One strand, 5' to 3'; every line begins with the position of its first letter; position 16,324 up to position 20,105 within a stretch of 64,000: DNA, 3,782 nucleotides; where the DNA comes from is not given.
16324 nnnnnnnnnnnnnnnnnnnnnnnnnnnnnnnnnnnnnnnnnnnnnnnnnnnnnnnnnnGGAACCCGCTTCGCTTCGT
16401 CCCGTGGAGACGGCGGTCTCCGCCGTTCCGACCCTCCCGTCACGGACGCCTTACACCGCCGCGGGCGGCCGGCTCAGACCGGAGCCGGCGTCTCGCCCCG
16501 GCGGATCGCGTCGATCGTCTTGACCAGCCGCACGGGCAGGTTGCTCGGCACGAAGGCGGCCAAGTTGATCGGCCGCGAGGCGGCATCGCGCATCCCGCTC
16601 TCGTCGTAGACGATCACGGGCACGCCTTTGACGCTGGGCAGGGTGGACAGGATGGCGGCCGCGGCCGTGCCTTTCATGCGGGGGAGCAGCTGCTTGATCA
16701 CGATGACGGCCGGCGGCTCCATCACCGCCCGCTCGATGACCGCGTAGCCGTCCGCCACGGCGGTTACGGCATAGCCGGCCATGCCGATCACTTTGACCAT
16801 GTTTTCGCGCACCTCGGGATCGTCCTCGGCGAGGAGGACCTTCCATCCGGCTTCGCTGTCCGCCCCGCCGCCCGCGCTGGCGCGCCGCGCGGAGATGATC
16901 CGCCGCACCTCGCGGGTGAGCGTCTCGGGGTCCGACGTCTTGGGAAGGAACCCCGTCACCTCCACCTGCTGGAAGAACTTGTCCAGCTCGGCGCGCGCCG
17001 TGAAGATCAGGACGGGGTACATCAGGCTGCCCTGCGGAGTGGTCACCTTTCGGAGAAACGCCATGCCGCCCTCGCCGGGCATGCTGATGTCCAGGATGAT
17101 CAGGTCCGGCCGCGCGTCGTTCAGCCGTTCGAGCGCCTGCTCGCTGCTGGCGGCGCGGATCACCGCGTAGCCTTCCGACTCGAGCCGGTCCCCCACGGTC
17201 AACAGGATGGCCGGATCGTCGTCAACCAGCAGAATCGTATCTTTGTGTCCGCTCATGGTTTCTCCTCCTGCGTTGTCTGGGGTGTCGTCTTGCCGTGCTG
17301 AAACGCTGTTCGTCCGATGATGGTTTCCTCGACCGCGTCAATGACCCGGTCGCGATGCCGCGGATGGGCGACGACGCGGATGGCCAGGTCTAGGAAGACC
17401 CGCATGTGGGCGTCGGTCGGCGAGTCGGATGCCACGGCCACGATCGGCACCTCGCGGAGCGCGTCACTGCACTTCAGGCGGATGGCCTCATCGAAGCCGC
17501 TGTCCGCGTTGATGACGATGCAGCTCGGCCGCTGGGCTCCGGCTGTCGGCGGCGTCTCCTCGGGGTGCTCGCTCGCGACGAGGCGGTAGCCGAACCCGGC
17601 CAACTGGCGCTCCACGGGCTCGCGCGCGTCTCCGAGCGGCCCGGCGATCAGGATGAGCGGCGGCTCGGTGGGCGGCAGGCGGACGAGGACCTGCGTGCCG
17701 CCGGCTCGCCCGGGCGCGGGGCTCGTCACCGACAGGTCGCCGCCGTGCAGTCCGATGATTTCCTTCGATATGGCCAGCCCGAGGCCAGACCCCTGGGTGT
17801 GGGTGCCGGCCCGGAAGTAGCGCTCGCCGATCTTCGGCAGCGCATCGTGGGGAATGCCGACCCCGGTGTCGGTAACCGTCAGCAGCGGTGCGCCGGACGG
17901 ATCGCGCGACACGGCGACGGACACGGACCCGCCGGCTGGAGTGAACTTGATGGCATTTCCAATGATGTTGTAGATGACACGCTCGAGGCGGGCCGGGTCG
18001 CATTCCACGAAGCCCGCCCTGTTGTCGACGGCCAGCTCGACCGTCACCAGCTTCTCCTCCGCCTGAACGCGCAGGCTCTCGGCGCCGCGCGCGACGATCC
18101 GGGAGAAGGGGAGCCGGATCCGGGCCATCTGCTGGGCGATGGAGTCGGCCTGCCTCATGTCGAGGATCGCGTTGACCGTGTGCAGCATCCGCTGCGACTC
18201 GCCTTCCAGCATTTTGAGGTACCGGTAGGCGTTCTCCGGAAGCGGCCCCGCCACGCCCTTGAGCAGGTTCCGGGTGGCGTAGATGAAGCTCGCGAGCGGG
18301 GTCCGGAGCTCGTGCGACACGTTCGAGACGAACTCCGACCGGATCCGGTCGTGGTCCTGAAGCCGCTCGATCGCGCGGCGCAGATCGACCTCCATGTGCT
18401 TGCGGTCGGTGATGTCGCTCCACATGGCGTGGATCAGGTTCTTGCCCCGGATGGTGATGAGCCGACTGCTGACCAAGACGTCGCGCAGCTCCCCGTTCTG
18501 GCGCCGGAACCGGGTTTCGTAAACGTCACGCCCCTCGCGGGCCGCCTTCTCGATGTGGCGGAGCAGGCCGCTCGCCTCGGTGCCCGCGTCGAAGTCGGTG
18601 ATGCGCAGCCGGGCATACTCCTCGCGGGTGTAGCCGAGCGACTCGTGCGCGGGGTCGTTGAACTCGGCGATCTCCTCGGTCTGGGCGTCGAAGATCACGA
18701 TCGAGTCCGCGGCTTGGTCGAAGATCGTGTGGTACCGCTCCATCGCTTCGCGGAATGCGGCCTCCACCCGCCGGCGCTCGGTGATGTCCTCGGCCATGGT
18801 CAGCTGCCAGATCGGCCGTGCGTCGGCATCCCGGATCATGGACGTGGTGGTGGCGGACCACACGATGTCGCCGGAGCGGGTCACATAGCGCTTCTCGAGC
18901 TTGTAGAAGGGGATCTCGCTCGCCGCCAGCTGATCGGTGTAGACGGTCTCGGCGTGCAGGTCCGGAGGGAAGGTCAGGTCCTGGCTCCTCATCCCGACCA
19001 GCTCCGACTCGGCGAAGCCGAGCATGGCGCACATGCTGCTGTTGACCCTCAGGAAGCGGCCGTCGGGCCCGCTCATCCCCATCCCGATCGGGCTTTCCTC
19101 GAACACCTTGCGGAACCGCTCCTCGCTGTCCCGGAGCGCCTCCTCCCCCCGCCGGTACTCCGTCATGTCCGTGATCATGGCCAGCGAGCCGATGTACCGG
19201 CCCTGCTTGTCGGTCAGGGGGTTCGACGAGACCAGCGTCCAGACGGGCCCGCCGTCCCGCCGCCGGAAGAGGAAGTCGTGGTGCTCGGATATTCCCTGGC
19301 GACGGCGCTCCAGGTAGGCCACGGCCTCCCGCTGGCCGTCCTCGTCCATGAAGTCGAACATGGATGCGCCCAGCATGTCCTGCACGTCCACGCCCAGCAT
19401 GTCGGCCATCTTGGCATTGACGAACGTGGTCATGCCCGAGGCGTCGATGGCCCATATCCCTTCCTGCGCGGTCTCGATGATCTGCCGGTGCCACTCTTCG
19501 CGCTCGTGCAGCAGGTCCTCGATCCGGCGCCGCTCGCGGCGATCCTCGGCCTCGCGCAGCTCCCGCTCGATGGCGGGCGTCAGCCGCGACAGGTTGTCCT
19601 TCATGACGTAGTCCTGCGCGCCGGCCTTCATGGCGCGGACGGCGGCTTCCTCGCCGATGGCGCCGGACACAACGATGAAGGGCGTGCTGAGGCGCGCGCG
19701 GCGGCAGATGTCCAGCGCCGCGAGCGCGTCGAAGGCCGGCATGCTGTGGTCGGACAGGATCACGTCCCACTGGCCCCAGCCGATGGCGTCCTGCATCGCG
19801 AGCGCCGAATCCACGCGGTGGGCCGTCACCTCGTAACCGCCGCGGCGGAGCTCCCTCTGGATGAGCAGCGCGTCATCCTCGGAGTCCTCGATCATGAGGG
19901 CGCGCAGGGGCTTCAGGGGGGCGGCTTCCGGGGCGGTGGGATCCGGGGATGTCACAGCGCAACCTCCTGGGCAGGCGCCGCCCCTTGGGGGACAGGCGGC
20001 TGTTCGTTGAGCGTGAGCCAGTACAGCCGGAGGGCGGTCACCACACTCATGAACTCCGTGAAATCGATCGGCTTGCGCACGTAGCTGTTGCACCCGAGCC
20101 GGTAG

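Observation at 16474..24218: A six-gene, 7.7-kb signalling operon built from duplicated RR + REC-kinase modules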

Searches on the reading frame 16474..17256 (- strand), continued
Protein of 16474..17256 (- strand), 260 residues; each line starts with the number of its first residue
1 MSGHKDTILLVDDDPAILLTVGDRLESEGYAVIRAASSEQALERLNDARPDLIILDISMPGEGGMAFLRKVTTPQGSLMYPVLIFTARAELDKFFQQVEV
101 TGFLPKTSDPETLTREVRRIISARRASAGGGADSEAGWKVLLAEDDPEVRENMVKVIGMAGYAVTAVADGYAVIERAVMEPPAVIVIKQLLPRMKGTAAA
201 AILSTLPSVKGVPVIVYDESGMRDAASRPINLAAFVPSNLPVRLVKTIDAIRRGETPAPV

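Call 71: find_encoding_contigs(protein=P0196, flank=5000, max_places=1)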
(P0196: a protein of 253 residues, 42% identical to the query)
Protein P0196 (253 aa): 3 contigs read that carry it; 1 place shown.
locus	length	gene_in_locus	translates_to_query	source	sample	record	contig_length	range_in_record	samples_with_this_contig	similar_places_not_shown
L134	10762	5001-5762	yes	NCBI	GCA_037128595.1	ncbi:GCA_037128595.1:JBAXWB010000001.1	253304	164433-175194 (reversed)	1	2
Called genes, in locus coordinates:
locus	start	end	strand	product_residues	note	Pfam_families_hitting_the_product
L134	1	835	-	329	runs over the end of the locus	PF28028:Amuc_1100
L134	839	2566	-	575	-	PF11104:PilM_2, PF14450:FtsA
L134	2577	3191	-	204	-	PF28178:Amuc_1102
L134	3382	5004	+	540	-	PF00989:PAS (weak), PF08448:PAS_4, PF13188:PAS_8 (weak), PF13426:PAS_9, PF00512:HisKA, PF02518:HATPase_c, PF00072:Response_reg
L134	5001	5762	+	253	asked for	PF00072:Response_reg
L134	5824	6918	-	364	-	PF13624:SurA_N_3, PF13623:SurA_N_2 (faint), PF13145:Rotamase_2, PF13616:Rotamase_3, PF00639:Rotamase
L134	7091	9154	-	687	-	PF04851:ResIII, PF17757:UvrB_inter, PF27431:UvrB_3rd, PF00271:Helicase_C, PF12344:UvrB, PF02151:UVR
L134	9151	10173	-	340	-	PF02445:NadA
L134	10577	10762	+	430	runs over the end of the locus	PF00589:Phage_integrase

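Call 72: find_encoding_contigs(protein=P0154, flank=5000, max_places=1)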
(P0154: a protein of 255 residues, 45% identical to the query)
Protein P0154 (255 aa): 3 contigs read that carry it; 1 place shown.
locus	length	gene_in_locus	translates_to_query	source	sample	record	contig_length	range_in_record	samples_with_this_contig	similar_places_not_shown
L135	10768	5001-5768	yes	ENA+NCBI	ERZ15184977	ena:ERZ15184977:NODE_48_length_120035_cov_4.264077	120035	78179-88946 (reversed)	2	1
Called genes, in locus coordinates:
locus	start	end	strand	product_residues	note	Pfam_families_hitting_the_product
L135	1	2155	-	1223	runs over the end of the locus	PF11924:IAT_beta, PF13229:Beta_helix (weak)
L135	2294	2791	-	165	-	PF02357:NusG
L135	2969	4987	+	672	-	PF00072:Response_reg, PF00989:PAS, PF08448:PAS_4, PF13426:PAS_9 (weak), PF00512:HisKA, PF02518:HATPase_c, PF00072:Response_reg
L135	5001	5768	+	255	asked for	PF00072:Response_reg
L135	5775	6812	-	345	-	PF04015:DUF362, PF00037:Fer4 (weak), PF13237:Fer4_10, PF12838:Fer4_7, PF13187:Fer4_9, PF13484:Fer4_16 (faint), PF14697:Fer4_21 (weak)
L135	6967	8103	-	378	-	PF13624:SurA_N_3, PF09312:SurA_N (weak), PF13145:Rotamase_2, PF13616:Rotamase_3, PF00639:Rotamase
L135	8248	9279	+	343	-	PF03331:LpxC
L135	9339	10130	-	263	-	PF00756:Esterase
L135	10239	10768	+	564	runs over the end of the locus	PF02310:B12-binding, PF04055:Radical_SAM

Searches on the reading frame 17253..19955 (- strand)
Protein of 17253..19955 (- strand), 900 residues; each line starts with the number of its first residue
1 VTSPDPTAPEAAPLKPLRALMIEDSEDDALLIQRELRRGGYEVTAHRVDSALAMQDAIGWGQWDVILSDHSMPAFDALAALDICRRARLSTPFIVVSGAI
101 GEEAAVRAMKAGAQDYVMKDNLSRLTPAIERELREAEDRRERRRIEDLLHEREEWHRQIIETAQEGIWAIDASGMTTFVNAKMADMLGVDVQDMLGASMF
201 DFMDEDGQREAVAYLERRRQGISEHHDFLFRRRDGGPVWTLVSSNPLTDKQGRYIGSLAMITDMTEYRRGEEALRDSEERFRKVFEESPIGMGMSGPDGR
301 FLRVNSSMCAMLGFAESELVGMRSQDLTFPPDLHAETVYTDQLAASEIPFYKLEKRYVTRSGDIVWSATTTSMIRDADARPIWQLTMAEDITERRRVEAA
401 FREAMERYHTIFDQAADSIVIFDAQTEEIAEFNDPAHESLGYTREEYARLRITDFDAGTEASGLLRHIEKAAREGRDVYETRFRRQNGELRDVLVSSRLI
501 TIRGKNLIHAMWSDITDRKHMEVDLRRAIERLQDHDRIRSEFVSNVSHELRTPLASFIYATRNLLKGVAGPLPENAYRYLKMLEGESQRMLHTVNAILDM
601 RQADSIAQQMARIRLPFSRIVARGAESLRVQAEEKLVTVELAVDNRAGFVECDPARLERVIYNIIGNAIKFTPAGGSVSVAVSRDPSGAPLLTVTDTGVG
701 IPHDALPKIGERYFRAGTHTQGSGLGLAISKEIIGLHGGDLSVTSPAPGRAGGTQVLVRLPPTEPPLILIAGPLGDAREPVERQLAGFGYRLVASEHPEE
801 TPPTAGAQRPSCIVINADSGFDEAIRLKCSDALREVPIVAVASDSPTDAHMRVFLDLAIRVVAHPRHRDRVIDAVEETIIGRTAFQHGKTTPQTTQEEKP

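Call 9: search_protein_families(library=pfam, proteins=[window:17253-19955:-], max_evalue=0.01)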
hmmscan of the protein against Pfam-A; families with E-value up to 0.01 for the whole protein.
window:17253-19955:- (900 aa): 10 families
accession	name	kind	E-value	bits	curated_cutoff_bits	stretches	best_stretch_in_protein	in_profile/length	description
PF13426.13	PAS_9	-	3.1e-36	124.2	27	3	165-266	2-103/103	PAS domain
PF00989.32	PAS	-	1.6e-32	112.3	22.6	3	157-264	4-113/113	PAS fold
PF02518.31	HATPase_c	-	1.3e-25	90.4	26.4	1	653-763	2-110/111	Histidine kinase-, DNA gyrase B-, and HSP90-like ATPase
PF08448.16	PAS_4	-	3.4e-25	88.8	23.1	2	163-269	4-110/110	PAS fold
PF13188.13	PAS_8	-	4e-22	77.7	21.8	3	156-201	3-48/65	PAS domain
PF08447.18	PAS_3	-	1.7e-20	73.5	25.6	2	302-382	2-83/89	PAS fold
PF00512.31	HisKA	-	2.3e-14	53.6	26.9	1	539-605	2-65/66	His Kinase A (phospho-acceptor) domain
PF00072.30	Response_reg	-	3.9e-12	46.7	30.2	1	20-128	2-109/111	Response regulator receiver domain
PF12860.13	PAS_7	-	0.00088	19.8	27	0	161-271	2-114/115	PAS fold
PF14598.12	PAS_11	-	0.0081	16.6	25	0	297-376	10-88/109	PAS domain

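Call 16: search_protein_families(library=ncbifam, proteins=[window:17253-19955:-], max_evalue=0.001)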
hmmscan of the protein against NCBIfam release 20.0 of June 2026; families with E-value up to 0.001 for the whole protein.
window:17253-19955:- (900 aa): 117 families (the best 25 are shown)
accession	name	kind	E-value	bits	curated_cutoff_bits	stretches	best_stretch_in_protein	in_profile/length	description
NF047874.1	MASE3_PAS_HK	subfamily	2e-67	228.4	560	3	398-761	257-624/655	MASE3 domain-containing sensor histidine kinase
TIGR00229.1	sensory_box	domain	8.2e-62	206.9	22.9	3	275-400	1-125/126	PAS domain S-box protein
NF046044.1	PnpS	equivalog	1.9e-57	195.1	400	2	396-761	45-390/390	two-component system histidine kinase PnpS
NF008468.0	PRK11360.1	equivalog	1e-55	189.3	646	2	402-761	264-607/616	two-component system sensor histidine kinase AtoS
NF033092.0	HK_WalK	equivalog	1.4e-52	179.1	725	2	533-761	366-593/594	cell wall metabolism sensor histidine kinase WalK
TIGR02966.1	phoR_proteo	equivalog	1.9e-48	165.2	334.2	1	404-746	4-322/333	phosphate regulon sensor histidine kinase PhoR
NF007298.0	PRK09776.1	equivalog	2e-44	151.8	1135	1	264-409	287-432/1111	diguanylate cyclase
NF008302.0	PRK11091.1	equivalog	1.1e-43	149.6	838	1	511-746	262-492/779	aerobic respiration two-component sensor histidine kinase ArcB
NF047466.1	hybrid_RR_LvrB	exception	1.8e-43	149.2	500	2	15-162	2-149/377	hybrid histidine kinase/response regulator LvrB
NF041880.1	EPS_EpsF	equivalog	1.9e-39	135.5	900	2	470-753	208-483/492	response regulator EpsF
NF045595.1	HK_scytonemin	equivalog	2.8e-39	135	865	2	390-747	266-623/637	scytonemin biosynthesis sensor histidine kinase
TIGR01386.1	cztS_silS_copS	subfamily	9.8e-36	123.7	292.55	1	521-749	223-448/457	heavy metal sensor histidine kinase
NF040691.1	MtrAB_MtrB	equivalog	1.8e-35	122.9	450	1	520-762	252-492/507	MtrAB system histidine kinase MtrB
NF008318.0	PRK11107.1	equivalog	3e-35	121.6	890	1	523-746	277-505/920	two-component sensor histidine kinase BarA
NF047465.1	hybrid_HK_LvrA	exception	8.2e-35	120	1200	1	505-761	172-421/819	hybrid histidine kinase/response regulator LvrA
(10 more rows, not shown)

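Call 37: find_homologous_proteins(query=window:17253-19955:-, max_evalue=1e-30)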
Query window:17253-19955:- (900 aa): 3605 proteins with E <= 1e-30 among 8000 candidates; the best 120 are listed.
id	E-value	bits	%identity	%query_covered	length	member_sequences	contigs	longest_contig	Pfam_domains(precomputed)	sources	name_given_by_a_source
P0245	0.0e+0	2012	100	100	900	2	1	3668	PF08447.19,PF13426.14,PF13188.14,PF08448.17,PF02518.32,PF00512.32,PF00989.32,PF00072.31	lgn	-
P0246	0.0e+0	1760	87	100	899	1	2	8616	PF08447.19,PF13426.14,PF13188.14,PF08448.17,PF02518.32,PF00512.32,PF00989.32,PF00072.31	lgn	-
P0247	2.3e-188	646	33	43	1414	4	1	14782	PF13596.13,PF08447.19,PF13426.14,PF13188.14,PF12860.14,PF08448.17,PF02518.32,PF00989.32,PF00072.31,PF14598.13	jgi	-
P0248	1.5e-156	541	33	44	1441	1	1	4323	PF13596.13,PF08447.19,PF13426.14,PF13188.14,PF12860.14,PF24820.2,PF08448.17,PF02518.32,PF00512.32,PF00989.32,PF14598.13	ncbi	ncbi:MAG TPA: PAS domain S-box protein, partial [Allocoleopsis sp.]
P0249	2.8e-142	494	32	57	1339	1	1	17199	PF08447.19,PF13426.14,PF13188.14,PF08448.17,PF02518.32,PF00512.32,PF00989.32,PF00072.31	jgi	jgi:PAS domain S-box-containing protein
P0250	1.9e-140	488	27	72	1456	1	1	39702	PF08447.19,PF13426.14,PF13188.14,PF12860.14,PF08448.17,PF02518.32,PF00512.32,PF00989.32,PF00072.31,PF14598.13,PF01627.29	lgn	-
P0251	3.8e-140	487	34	58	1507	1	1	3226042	PF08447.19,PF13426.14,PF13188.14,PF12860.14,PF08448.17,PF02518.32,PF00512.32,PF00989.32,PF00072.31,PF14598.13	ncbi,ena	-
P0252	6.7e-131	456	33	43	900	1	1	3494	PF08447.19,PF13426.14,PF13188.14,PF13581.13,PF07730.20,PF08448.17,PF02518.32,PF00989.32,PF14598.13,PF20851.3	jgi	-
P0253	1.2e-130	455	32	56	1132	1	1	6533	PF13426.14,PF13188.14,PF13487.13,PF24820.2,PF01966.29,PF00072.31,PF13596.13,PF08447.19,PF12860.14,PF08448.17,PF00989.32,PF14598.13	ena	-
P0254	3.3e-129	451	34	58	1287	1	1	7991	PF08447.19,PF13426.14,PF13188.14,PF12860.14,PF07730.20,PF08448.17,PF02518.32,PF00989.32,PF00072.31,PF14598.13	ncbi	ncbi:MAG: PAS domain S-box protein [Rubrobacter sp.]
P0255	2.7e-128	448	34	45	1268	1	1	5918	PF08447.19,PF13426.14,PF13188.14,PF07730.20,PF08448.17,PF02518.32,PF00989.32,PF00072.31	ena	-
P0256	2.6e-126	441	31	44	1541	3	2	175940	PF13596.13,PF08447.19,PF13426.14,PF21370.5,PF13188.14,PF12860.14,PF24820.2,PF08448.17,PF02518.32,PF00512.32,PF00989.32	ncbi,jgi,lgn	ncbi:MAG: PAS domain S-box protein [Candidatus Bathyarchaeia archaeon]|jgi:PAS domain S-box-containi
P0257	2.8e-125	438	30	69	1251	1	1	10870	PF08447.19,PF13426.14,PF13188.14,PF12860.14,PF07730.20,PF08448.17,PF02518.32,PF00989.32,PF00072.31,PF14598.13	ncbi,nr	ncbi:MAG: PAS domain S-box protein [Actinomycetota bacterium]|nr:PAS domain S-box protein [Actinomyc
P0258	1.9e-124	435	36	50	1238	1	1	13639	PF08447.19,PF13426.14,PF13188.14,PF12860.14,PF24820.2,PF08448.17,PF00989.32,PF00072.31,PF14598.13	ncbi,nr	ncbi:MAG TPA: PAS domain S-box protein, partial [Rubrobacter sp.]|nr:PAS domain S-box protein [Rubro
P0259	4.3e-124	434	31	59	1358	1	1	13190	PF13426.14,PF13188.14,PF24820.2,PF07730.20,PF00072.31,PF08447.19,PF12860.14,PF13581.13,PF08448.17,PF02518.32,PF00989.32,PF14598.13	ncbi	-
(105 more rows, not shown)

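Call 38: find_encoding_contigs(protein=P0246, flank=10000, max_places=3)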
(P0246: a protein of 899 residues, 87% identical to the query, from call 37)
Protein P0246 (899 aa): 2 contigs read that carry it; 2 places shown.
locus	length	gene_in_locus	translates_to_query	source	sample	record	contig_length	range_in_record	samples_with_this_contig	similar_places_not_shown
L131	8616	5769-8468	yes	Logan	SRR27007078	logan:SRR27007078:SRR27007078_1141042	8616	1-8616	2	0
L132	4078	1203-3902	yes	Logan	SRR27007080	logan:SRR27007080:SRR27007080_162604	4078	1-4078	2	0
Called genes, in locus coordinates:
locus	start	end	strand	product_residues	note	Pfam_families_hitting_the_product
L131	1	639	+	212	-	?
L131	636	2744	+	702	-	PF00989:PAS, PF08447:PAS_3, PF08448:PAS_4, PF13426:PAS_9, PF00512:HisKA, PF02518:HATPase_c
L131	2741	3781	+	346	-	PF13379:NMT1_2, PF09084:NMT1, PF12974:Phosphonate-bd (weak)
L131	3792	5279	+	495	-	PF00672:HAMP, PF00512:HisKA, PF02518:HATPase_c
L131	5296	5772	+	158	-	PF00072:Response_reg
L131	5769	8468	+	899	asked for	PF00072:Response_reg, PF00989:PAS, PF08448:PAS_4, PF13426:PAS_9, PF08447:PAS_3, PF08448:PAS_4, PF13426:PAS_9, PF13426:PAS_9, +6 more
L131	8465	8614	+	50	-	?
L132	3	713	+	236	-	?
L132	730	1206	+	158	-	PF00072:Response_reg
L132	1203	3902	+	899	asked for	PF00072:Response_reg, PF00989:PAS, PF08448:PAS_4, PF13426:PAS_9, PF08447:PAS_3, PF08448:PAS_4, PF13426:PAS_9, PF13426:PAS_9, +6 more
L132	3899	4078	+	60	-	?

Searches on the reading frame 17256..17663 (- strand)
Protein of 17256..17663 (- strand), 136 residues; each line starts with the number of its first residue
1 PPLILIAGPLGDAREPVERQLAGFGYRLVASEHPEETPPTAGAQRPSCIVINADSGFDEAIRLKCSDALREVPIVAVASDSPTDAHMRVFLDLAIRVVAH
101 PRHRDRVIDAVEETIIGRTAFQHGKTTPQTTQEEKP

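Call 45: search_protein_families(library=pfam, proteins=[window:17256-17663:-], max_evalue=10)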
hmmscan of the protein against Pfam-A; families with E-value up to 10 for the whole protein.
seq(136 aa): 0 families

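Call 65: predict_structure(alignment_id=A2)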
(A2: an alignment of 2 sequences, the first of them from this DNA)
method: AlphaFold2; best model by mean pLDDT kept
length: 136 residues; sequences in the alignment: 2
mean_pLDDT: 50.8   pTM: 0.41
mean pLDDT of the five models: 50.8, 39.3, 38.8, 35.9, 35.3
residues with pLDDT >= 90: 0; 70-90: 1; 50-70: 82; < 50: 53
segments of 3 or more residues with pLDDT < 50: 32-42, 68-80, 112-136
pLDDT, mean of each block of 10 residues (from residue 1): 53 65 62 44 51 52 51 41 58 62 55 39 33 43
secondary structure, 60 per line:
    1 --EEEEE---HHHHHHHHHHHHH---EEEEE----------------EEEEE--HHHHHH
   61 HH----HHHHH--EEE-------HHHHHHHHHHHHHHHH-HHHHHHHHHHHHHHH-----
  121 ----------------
elements in order: E3-7 H11-23 E27-31 E48-52 H55-62 H67-71 E74-76 H84-99 H101-115
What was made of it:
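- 17301..17660 (-): G5 C-terminal pseudo-receiver (residues ~766-885). The acidic pair is replaced by G-P, the acceptor Asp by N816, and the conserved Lys by His. The AF2 model has low confidence (pLDDT 51, call 65).
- Tried and rejected: The AF2 model was unreliable (pLDDT 51, call 65), so I did not run a fold search on it.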
